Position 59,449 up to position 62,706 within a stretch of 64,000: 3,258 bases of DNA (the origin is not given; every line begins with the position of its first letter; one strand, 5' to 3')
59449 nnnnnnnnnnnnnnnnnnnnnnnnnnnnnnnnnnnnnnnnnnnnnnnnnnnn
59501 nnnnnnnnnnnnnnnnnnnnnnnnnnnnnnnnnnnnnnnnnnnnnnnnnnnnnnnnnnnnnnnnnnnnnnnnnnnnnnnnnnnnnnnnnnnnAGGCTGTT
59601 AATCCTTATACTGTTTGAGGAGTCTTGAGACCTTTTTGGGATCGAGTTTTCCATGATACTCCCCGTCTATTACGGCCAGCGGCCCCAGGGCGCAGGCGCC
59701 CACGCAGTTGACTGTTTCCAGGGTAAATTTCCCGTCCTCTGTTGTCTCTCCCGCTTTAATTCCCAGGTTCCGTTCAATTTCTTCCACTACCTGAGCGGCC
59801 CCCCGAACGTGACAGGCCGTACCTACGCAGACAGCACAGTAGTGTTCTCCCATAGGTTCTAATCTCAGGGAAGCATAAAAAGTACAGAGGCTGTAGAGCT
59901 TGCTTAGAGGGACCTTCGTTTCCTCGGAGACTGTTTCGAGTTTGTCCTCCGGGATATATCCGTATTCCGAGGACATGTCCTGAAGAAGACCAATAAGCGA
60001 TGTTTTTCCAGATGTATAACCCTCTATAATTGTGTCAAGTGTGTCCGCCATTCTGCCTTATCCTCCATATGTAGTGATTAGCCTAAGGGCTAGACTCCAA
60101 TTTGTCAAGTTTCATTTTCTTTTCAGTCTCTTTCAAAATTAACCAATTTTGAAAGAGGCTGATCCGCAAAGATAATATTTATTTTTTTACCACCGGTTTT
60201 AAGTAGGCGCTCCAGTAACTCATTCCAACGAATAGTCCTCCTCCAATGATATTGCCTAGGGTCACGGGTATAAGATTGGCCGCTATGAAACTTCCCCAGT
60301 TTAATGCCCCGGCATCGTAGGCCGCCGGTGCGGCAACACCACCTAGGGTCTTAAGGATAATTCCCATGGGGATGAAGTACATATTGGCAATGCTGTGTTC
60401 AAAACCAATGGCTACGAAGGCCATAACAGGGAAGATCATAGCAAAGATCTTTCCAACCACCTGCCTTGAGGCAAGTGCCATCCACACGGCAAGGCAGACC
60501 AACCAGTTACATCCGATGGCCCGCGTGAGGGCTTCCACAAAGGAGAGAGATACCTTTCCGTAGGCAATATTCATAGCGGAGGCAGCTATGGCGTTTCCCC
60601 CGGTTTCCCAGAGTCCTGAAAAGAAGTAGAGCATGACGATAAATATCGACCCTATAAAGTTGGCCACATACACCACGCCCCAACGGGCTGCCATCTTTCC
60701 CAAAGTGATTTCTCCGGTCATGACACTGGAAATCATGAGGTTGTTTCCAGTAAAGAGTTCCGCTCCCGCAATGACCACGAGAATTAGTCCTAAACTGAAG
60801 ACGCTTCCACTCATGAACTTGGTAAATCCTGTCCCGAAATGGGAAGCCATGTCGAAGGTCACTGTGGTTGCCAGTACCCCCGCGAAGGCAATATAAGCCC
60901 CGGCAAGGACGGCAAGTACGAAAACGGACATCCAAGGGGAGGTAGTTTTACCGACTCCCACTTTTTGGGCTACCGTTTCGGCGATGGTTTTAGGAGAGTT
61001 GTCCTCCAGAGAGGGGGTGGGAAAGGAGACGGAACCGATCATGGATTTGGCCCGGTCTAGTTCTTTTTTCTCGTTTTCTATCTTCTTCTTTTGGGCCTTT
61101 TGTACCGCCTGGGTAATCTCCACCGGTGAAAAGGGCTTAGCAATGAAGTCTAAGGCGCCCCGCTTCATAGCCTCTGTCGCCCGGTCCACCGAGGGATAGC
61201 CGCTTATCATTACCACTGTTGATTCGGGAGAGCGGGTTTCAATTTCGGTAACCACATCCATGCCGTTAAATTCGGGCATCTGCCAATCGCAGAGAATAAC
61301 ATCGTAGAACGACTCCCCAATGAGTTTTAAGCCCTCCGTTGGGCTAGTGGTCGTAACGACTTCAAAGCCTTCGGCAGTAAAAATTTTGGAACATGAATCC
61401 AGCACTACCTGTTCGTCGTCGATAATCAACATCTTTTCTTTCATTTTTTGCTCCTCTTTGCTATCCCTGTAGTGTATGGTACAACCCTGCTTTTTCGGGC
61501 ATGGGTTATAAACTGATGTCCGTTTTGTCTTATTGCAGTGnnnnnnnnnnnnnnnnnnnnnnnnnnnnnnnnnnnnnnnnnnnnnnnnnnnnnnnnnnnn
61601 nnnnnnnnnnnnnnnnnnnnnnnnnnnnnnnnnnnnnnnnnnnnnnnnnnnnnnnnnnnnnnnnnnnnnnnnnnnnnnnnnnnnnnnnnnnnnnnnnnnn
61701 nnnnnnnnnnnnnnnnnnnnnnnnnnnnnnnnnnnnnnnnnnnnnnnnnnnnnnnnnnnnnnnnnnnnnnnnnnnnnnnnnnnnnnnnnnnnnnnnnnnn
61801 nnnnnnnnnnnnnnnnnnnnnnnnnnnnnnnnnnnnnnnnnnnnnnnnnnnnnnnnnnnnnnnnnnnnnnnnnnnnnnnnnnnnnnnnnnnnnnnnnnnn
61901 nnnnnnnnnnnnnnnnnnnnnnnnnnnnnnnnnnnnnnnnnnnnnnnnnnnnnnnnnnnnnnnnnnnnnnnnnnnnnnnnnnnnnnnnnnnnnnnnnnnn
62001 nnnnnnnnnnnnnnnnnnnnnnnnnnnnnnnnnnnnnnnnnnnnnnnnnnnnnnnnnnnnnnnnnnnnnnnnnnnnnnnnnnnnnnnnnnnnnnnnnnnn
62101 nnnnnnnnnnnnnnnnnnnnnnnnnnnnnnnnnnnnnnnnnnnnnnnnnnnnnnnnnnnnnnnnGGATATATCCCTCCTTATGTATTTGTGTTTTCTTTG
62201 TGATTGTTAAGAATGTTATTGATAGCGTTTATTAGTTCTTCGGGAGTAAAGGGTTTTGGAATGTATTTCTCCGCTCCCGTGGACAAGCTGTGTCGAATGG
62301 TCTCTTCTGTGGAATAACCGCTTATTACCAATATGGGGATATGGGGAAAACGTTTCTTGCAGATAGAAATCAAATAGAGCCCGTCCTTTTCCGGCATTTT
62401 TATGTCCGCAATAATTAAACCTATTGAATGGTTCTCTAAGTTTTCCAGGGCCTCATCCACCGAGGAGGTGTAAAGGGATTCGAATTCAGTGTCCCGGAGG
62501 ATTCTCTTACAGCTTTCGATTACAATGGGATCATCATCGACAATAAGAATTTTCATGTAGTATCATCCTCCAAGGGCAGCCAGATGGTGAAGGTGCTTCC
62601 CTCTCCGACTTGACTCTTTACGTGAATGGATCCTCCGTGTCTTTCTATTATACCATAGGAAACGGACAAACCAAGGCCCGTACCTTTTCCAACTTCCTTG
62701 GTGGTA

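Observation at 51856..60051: NuoE/NuoF-linked Cys-type formate dehydrogenase operon (candidate NAD(P)H- or ferredoxin-coupled, possibly electron-bifurcating)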

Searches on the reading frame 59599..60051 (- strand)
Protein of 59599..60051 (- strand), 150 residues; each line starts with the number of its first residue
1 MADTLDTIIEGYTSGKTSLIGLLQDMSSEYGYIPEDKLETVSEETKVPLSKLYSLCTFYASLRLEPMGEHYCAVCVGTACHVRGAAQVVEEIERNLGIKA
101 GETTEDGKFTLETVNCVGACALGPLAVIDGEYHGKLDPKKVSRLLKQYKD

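Call 4: search_protein_families(library=pfam, proteins=[window:59599-60051:-], max_evalue=0.01)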
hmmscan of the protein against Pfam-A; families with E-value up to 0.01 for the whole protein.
window:59599-60051:- (150 aa): 1 family
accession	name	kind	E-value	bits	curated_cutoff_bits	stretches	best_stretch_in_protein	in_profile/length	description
PF01257.25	2Fe-2S_thioredx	-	1.9e-46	157.9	24.8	1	6-149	2-145/145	Thioredoxin-like [2Fe-2S] ferredoxin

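Call 5: search_protein_families(library=ncbifam, proteins=[window:59599-60051:-], max_evalue=0.001)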
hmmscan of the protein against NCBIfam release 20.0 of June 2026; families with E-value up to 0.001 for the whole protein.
window:59599-60051:- (150 aa): 9 families
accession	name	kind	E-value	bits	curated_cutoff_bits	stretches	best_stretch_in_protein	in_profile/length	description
NF005747.0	PRK07571.1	equivalog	2.6e-45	154.2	224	1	5-148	25-168/173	bidirectional hydrogenase complex protein HoxE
NF005722.0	PRK07539.1-2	equivalog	6e-41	140.1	141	1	4-149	12-157/157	NADH-quinone oxidoreductase subunit NuoE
TIGR01958.1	nuoE_fam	subfamily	3.9e-34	117.9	142.4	1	6-149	3-148/148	NADH-quinone oxidoreductase subunit NuoE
NF004638.0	PRK05988.1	equivalog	2.2e-33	115.3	198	1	4-148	13-157/159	formate dehydrogenase subunit gamma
NF005725.0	PRK07539.1-5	equivalog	3.5e-31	108.2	220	1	19-149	41-172/174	NADH-quinone oxidoreductase subunit NuoE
NF005721.0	PRK07539.1-1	equivalog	9.1e-29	100.6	308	1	5-147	34-176/292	NADH-quinone oxidoreductase subunit NuoE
NF005723.0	PRK07539.1-3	equivalog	2.1e-22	79.7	226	1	18-148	25-156/158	NADH-quinone oxidoreductase subunit NuoE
NF005724.0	PRK07539.1-4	equivalog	3.9e-22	79.2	280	1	12-148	33-172/240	NADH-quinone oxidoreductase subunit NuoE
NF009040.0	PRK12373.1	equivalog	3.1e-17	63.4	514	1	10-148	28-169/400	NADH-quinone oxidoreductase subunit E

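Call 49: search_solved_structures(query=window:59599-60051:-, max_evalue=1e-10)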
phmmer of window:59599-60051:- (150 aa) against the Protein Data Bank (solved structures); distinct sequences matched with E-value up to 1e-10: 53.
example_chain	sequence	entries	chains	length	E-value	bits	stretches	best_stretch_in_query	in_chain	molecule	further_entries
8a6t_C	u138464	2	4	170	1.7e-44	154.8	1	5-150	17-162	Electron bifurcating hydrogenase subunit HydC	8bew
7t2r_C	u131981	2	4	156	4.1e-41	143.8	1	9-148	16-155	NiFe hydrogenase subunit C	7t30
9n5u_C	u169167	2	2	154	1.1e-38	136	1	11-149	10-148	NfnC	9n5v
9bov_C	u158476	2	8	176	2.5e-37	131.6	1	4-147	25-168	NADH dehydrogenase (Ubiquinone), 24 kDa subunit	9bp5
9mqx_C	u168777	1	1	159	1.8e-35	125.5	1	8-149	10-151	NADH:ubiquinone oxidoreductase 24 kD subunit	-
8oh5_A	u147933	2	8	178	5.6e-34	120.7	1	5-147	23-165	NAD-dependent formate dehydrogenase gamma subunit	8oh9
7p5h_C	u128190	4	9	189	1.4e-33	119.4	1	5-149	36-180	Fe-hydrogenase, subunit gamma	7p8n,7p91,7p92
7q4v_C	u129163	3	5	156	1.8e-32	115.8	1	7-148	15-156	Iron hydrogenase HydC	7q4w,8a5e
7zd6_2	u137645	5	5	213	1.9e-25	93.1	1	5-149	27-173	NADH dehydrogenase [ubiquinone] flavoprotein 2, mitochondrial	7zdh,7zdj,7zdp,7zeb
9w2u_E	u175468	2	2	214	1.9e-25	93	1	5-149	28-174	NADH dehydrogenase [ubiquinone] flavoprotein 2, mitochondrial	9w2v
5ldw_E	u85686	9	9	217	2e-25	93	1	5-149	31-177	NADH dehydrogenase [ubiquinone] flavoprotein 2, mitochondrial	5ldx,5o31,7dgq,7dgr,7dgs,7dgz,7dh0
7v2c_O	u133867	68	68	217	2e-25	93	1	5-149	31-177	NADH dehydrogenase [ubiquinone] flavoprotein 2, mitochondrial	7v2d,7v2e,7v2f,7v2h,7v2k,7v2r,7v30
5lnk_2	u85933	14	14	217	2e-25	93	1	5-149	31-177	Mitochondrial complex I, 24 kDa subunit | NADH dehydrogenase [ubiquinone] flavoprotein 2, mitochondrial | NDUFV2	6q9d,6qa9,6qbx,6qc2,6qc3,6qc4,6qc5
8uca_V2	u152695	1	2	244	2.5e-25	92.6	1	5-149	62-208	NADH dehydrogenase [ubiquinone] flavoprotein 2, mitochondrial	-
7ak5_E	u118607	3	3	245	2.6e-25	92.6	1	5-149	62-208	NADH dehydrogenase [ubiquinone] flavoprotein 2, mitochondrial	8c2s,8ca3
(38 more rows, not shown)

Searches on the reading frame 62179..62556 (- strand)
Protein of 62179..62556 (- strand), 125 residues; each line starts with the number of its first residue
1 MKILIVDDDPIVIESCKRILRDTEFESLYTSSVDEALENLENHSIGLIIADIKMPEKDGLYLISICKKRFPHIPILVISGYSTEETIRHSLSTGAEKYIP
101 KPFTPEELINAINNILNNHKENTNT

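Call 66: search_protein_families(library=pfam, proteins=[window:62179-62556:-], max_evalue=0.01)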
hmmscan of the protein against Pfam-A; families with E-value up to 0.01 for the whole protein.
window:62179-62556:- (125 aa): 3 families
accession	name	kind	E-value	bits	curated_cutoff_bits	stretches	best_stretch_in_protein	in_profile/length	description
PF00072.30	Response_reg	-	1.1e-27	96.8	30.2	1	3-113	1-111/111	Response regulator receiver domain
PF03709.21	OKR_DC_1_N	-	0.0027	18.4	29.3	1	13-98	6-89/111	Orn/Lys/Arg decarboxylase, N-terminal domain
PF06490.17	FleQ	-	0.0089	16.8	22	1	2-84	1-81/108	Flagellar regulatory protein FleQ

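Call 68: find_encoding_contigs(protein=window:62179-62556:-, flank=10000, max_places=2)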
Protein window:62179-62556:- (125 aa): 11 contigs read that carry it; 2 places shown.
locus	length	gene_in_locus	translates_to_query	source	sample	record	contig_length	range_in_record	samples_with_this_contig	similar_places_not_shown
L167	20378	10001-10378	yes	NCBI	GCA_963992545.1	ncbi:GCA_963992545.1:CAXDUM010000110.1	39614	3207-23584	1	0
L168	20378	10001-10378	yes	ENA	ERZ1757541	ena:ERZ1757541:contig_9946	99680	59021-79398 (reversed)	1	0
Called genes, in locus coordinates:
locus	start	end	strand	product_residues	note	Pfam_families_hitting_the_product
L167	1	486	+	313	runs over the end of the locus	PF00056:Ldh_1_N (faint), PF01210:NAD_Gly3P_dh_N, PF02558:ApbA, PF03446:NAD_binding_2 (faint), PF03721:UDPG_MGDP_dh_N, PF08546:ApbA_C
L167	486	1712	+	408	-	PF01546:Peptidase_M20, PF07687:M20_dimer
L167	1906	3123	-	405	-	PF13433:Peripla_BP_5 (faint), PF13458:Peripla_BP_6, PF01094:ANF_receptor (weak)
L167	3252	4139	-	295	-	PF02653:BPD_transp_2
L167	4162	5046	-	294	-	PF02653:BPD_transp_2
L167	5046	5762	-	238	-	PF00005:ABC_tran, PF13304:AAA_21 (faint)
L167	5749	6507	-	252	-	PF00005:ABC_tran, PF13304:AAA_21 (faint), PF12399:BCA_ABC_TP_C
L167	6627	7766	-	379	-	PF12804:NTP_transf_3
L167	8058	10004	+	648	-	PF17201:Cache_3-Cache_2, PF17202:sCache_3_3, PF00672:HAMP, PF00512:HisKA, PF02518:HATPase_c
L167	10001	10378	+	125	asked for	PF00072:Response_reg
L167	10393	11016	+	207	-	PF00072:Response_reg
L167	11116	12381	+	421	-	PF00072:Response_reg, PF01226:Form_Nir_trans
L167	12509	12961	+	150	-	PF01257:2Fe-2S_thioredx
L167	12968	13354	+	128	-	-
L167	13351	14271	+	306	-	PF00571:CBS, PF13581:HATPase_c_2 (weak), PF02518:HATPase_c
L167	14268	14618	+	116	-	PF07085:DRTGG (weak)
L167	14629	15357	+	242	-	PF02811:PHP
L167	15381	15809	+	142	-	PF02518:HATPase_c, PF13589:HATPase_c_3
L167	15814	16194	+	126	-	-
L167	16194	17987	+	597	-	PF01257:2Fe-2S_thioredx, PF01512:Complex1_51K, PF10531:SLBB, PF10589:NADH_4Fe-4S, PF00037:Fer4 (weak), PF13237:Fer4_10, PF14697:Fer4_21, PF12838:Fer4_7 (weak), +5 more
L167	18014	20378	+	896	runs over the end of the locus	PF13510:Fer2_4, PF10588:NADH-G_4Fe-4S_3, PF22117:Fer4_Nqo3, PF12838:Fer4_7, PF14697:Fer4_21, PF04879:Molybdop_Fe4S4, PF00384:Molybdopterin, PF01568:Molydop_binding, +3 more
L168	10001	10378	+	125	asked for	PF00072:Response_reg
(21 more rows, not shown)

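Call 69: search_protein_families(library=ncbifam, proteins=[L167:6627-7766:-], max_evalue=0.001)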
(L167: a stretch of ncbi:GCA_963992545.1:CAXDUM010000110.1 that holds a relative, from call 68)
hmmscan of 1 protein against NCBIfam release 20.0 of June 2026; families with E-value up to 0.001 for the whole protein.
L167:6627-7766:- (379 aa): 17 families
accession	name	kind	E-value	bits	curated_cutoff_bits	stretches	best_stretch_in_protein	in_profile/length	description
NF011056.0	PRK14489.1-1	equivalog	3.3e-40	138.3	379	1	190-356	5-170/363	bifunctional molybdenum cofactor guanylyltransferase MobA/molybdopterin-guanine dinucleotide biosynthesis adaptor protein MobB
TIGR02665.1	molyb_mobA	equivalog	1.4e-35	123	151.85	1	193-367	3-184/186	molybdenum cofactor guanylyltransferase MobA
NF001457.0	PRK00317.1-3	equivalog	8.2e-34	116.9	164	1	191-374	2-196/200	molybdenum cofactor guanylyltransferase MobA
NF002741.0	PRK02726.1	equivalog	2e-26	92.9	179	1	189-374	6-197/200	molybdenum cofactor guanylyltransferase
NF001855.0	PRK00576.1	equivalog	6.9e-25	87.8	205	1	190-370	6-191/197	molybdenum cofactor guanylyltransferase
TIGR03310.1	matur_MocA_YgfJ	equivalog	8.6e-20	71.5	186.45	1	193-370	2-187/188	molybdenum cofactor cytidylyltransferase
NF011070.0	PRK14500.1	equivalog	1.2e-19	70.8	606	1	193-372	169-352/358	putative bifunctional molybdopterin-guanine dinucleotide biosynthesis protein MoaC/MobA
NF001837.0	PRK00560.1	equivalog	6.6e-19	68.4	182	1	190-369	8-185/196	molybdenum cofactor guanylyltransferase MobA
NF011059.0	PRK14490.1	equivalog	1.3e-18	67.3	354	1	189-373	179-367/374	bifunctional molybdenum cofactor guanylyltransferase MobA/molybdopterin-guanine dinucleotide biosynthesis adaptor protein MobB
NF045665.1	NTPtran_DVU1551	equivalog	1.9e-10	40.3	315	1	192-373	2-191/359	DVU_1551 family NTP transferase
NF011057.0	PRK14489.1-2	subfamily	2e-09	37.2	541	1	190-368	6-191/363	bifunctional molybdenum cofactor guanylyltransferase MobA/molybdopterin-guanine dinucleotide biosynthesis adaptor protein MobB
TIGR03202.1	pucB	equivalog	1.3e-08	34.8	235.05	1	193-368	3-192/192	xanthine dehydrogenase accessory protein PucB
NF011058.0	PRK14489.1-3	exception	6.5e-07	28.2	820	1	189-339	7-167/382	molybdenum cofactor guanylyltransferase MobA, DUF3305 domain-containing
NF045782.1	NicBOxredNboR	equivalog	2.7e-05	23.9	260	1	191-233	9-53/206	nicotine blue oxidoreductase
TIGR00453.1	ispD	equivalog_domain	3.2e-05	23.5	181.3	1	193-308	2-127/219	2-C-methyl-D-erythritol 4-phosphate cytidylyltransferase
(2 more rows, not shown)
